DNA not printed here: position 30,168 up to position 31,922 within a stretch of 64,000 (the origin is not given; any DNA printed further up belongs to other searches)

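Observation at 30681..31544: About 288-aa low-complexity insertion splitting the RsmD methyltransferase fold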

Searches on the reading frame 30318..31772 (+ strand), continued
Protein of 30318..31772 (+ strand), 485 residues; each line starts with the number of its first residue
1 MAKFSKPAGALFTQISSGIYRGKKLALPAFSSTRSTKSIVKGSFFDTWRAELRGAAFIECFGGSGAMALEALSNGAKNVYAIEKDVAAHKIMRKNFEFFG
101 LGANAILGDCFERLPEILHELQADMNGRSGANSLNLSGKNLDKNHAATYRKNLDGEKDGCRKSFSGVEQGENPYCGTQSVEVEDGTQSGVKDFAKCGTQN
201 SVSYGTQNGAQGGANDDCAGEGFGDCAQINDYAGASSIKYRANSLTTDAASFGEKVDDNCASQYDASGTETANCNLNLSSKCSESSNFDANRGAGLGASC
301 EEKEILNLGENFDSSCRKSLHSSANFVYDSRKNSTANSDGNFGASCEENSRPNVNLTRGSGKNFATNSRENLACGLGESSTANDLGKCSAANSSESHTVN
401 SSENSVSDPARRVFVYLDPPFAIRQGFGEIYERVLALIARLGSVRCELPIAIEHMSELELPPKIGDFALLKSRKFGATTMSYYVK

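Call 46: predict_structure(alignment_id=A4)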
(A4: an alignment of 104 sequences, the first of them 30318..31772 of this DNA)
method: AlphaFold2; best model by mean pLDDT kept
length: 485 residues; sequences in the alignment: 104
mean_pLDDT: 64.4   pTM: 0.56
mean pLDDT of the five models: 64.4, 62.6, 61.7, 60.1, 59.7
residues with pLDDT >= 90: 172; 70-90: 28; 50-70: 49; < 50: 236
segments of 3 or more residues with pLDDT < 50: 1-3, 136-141, 145-155, 164-187, 192-195, 197-237, 241-264, 268-288, 292-340, 342-344, 346-348, 350-365, 367-369, 371-378, 387-395
pLDDT, mean of each block of 10 residues (from residue 1): 60 96 94 90 97 97 97 97 97 95 95 97 87 53 47 49 47 44 48 44 43 43 34 37 40 39 43 36 44 41 32 31 32 40 46 41 47 42 47 50 65 96 88 98 95 97 98 97 97
secondary structure, 60 per line:
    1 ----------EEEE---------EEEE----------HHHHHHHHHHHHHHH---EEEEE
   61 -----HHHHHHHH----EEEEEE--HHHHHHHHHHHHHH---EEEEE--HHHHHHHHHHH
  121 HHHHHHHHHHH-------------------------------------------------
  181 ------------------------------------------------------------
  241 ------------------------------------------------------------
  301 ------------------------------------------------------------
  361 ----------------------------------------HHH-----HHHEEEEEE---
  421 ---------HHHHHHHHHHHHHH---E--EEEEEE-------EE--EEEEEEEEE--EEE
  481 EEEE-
elements in order: E11-14 E24-27 H38-52 E56-60 H66-73 E78-83 H86-99 E103-107 H110-131 E412-417 H430-443 E450-455 E467-475 E478-484

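Call 50: fold_search(model_id=the predicted structure, library=pdb)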
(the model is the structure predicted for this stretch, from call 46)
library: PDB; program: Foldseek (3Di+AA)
matches with E <= 10: 1938; with E <= 0.001: 89
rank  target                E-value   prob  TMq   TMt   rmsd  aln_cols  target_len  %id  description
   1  6m1c                  3.2e-09  1.00  0.19  0.49   1.4       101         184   36  Crystal structure of RsmD methyltransferase of M. tuberculosis in complex with sinefungin reveals key interactions (released 2021-06-02)
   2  2fpo_D                2.2e-08  1.00  0.20  0.52   1.7       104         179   29  Putative methyltransferase yhhF from Escherichia coli. (released 2006-02-28)
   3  2fpo_B                5.3e-08  1.00  0.20  0.52   1.8       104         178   30  Putative methyltransferase yhhF from Escherichia coli. (released 2006-02-28)
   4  3p9n                  7.7e-08  1.00  0.19  0.49   1.6       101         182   34  Rv2966c of M. tuberculosis is a RsmD-like methyltransferase (released 2011-04-06)
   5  2fpo_C                8.2e-08  1.00  0.20  0.52   2.0       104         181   31  Putative methyltransferase yhhF from Escherichia coli. (released 2006-02-28)
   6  2fpo_F                8.7e-08  1.00  0.20  0.53   1.9       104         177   31  Putative methyltransferase yhhF from Escherichia coli. (released 2006-02-28)
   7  2fpo_A                8.7e-08  1.00  0.19  0.50   2.7       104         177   31  Putative methyltransferase yhhF from Escherichia coli. (released 2006-02-28)
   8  1ws6                  3.2e-07  1.00  0.20  0.53   2.6       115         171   32  The Structure of Thermus thermphillus HB8 hypothetical protein TTHA0928 (released 2006-02-07)
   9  2fhp_A                6.0e-07  1.00  0.33  0.83   6.3       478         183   10  Crystal Structure of Putative Methylase from Enterococcus faecalis (released 2006-02-07)
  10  2ift_A                2.1e-06  1.00  0.18  0.48   3.2       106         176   26  Crystal structure of putative methylase HI0767 from Haemophilus influenzae. NESG target IR102. (released 2006-10-10)
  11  2fhp_B                4.1e-06  1.00  0.31  0.80   6.5       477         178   10  Crystal Structure of Putative Methylase from Enterococcus faecalis (released 2006-02-07)
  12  1wy7_D                1.5e-05  1.00  0.17  0.38   2.3        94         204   21  crystal structure of a putative RNA methyltransferase PH1948 from Pyrococcus horikoshii (released 2005-12-13)
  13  1wy7_C                2.3e-05  1.00  0.17  0.39   2.3        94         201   21  crystal structure of a putative RNA methyltransferase PH1948 from Pyrococcus horikoshii (released 2005-12-13)
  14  1wy7_A                2.5e-05  1.00  0.17  0.40   2.3        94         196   21  crystal structure of a putative RNA methyltransferase PH1948 from Pyrococcus horikoshii (released 2005-12-13)
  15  1wy7_B                3.2e-05  1.00  0.17  0.40   2.3        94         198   21  crystal structure of a putative RNA methyltransferase PH1948 from Pyrococcus horikoshii (released 2005-12-13)
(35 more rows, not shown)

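Call 51: list_cluster_members(proteins=[P0001, P0121, P0126, P0128, P0145, P0146, P0150, P0148, P0167, P0155])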
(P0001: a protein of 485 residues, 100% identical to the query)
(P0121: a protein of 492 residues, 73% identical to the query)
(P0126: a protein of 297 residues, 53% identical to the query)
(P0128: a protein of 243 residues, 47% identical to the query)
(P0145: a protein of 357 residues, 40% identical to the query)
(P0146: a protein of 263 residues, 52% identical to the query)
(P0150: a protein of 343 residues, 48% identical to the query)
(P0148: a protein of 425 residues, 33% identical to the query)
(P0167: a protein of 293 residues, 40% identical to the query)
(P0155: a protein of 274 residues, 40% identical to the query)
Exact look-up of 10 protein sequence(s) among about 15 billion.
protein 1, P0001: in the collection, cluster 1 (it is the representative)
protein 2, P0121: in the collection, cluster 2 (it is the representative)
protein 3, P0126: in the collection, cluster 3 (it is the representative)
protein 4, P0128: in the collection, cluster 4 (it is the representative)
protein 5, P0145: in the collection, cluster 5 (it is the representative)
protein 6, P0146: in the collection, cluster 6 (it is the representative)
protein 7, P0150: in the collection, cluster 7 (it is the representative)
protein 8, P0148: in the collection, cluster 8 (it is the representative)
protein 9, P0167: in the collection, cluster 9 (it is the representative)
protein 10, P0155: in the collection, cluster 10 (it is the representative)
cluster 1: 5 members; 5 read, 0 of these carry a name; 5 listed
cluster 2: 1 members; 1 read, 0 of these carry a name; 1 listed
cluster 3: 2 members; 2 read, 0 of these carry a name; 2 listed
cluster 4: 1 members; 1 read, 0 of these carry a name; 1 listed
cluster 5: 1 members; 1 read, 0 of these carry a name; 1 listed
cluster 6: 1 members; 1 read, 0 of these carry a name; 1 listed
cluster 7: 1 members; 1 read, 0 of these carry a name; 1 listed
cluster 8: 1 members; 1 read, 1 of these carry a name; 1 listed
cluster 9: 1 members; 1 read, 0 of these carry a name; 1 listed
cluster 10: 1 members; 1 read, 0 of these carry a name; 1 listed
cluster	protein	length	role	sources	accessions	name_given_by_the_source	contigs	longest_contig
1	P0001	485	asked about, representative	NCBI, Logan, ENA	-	-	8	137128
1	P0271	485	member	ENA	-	-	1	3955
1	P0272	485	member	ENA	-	-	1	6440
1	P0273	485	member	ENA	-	-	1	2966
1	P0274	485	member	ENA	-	-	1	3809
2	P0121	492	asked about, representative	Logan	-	-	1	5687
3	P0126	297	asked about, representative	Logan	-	-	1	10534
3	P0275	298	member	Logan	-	-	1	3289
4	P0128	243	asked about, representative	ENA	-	-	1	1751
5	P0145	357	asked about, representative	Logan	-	-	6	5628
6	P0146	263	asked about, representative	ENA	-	-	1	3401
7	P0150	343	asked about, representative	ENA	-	-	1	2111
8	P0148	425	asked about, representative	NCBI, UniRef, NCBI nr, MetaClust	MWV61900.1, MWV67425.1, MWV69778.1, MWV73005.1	hypothetical protein DCO58_07100 [Helicobacter saguini] | Uncharacterized protein n=1 Tax=Helicobacter saguini TaxID=1548018 RepID=A0A6B0HT77_9HELI | RsmD family RNA methyltransferase [Helicobacter saguini]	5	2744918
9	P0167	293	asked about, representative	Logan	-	-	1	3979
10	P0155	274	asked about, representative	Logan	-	-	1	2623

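Call 60: search_protein_families(library=ncbifam, proteins=[window:30318-31772:+], max_evalue=0.01)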
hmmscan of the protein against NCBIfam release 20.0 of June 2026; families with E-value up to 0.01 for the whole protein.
window:30318-31772:+ (485 aa): 4 families
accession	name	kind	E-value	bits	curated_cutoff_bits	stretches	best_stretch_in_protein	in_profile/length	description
TIGR00095.1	TIGR00095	equivalog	2e-35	122.2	117.5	2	14-103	13-102/194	16S rRNA (guanine(966)-N(2))-methyltransferase RsmD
NF008157.0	PRK10909.1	equivalog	2.9e-12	46.8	302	1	9-98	9-98/199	16S rRNA (guanine(966)-N(2))-methyltransferase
NF001556.0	PRK00377.1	equivalog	5.5e-05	23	238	1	53-123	40-110/198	cobalt-precorrin-6Y C(15)-methyltransferase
TIGR02469.1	CbiT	equivalog_domain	0.0001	22.5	78.3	1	52-112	17-79/124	precorrin-6Y C5,15-methyltransferase (decarboxylating) subunit CbiT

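Call 69: find_encoding_contigs(protein=P0150, flank=3000, max_places=2)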
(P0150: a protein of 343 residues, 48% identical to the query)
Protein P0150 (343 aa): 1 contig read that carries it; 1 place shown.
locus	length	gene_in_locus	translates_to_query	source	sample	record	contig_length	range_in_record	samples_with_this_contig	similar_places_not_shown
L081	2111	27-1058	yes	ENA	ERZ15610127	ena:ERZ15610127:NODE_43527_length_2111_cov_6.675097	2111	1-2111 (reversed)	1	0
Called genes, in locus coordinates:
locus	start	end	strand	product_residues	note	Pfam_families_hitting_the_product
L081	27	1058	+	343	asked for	PF03602:Cons_hypoth95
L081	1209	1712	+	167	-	-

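Call 70: find_encoding_contigs(protein=P0145, flank=3000, max_places=2)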
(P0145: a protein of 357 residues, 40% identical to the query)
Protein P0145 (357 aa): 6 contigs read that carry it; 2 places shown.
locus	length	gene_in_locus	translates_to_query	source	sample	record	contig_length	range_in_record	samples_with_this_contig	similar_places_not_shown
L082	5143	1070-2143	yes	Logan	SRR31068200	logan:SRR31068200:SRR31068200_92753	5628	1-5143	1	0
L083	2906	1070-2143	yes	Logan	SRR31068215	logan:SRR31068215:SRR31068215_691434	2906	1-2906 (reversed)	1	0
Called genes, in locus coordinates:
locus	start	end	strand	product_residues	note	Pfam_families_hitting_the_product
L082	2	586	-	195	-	?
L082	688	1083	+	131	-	-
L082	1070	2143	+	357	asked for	PF03602:Cons_hypoth95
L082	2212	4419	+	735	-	PF02516:STT3, PF21436:STT3-PglB_core, PF18527:STT3_PglB_C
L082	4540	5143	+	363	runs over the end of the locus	?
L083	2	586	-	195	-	?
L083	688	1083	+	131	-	-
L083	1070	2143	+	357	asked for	PF03602:Cons_hypoth95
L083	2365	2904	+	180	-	?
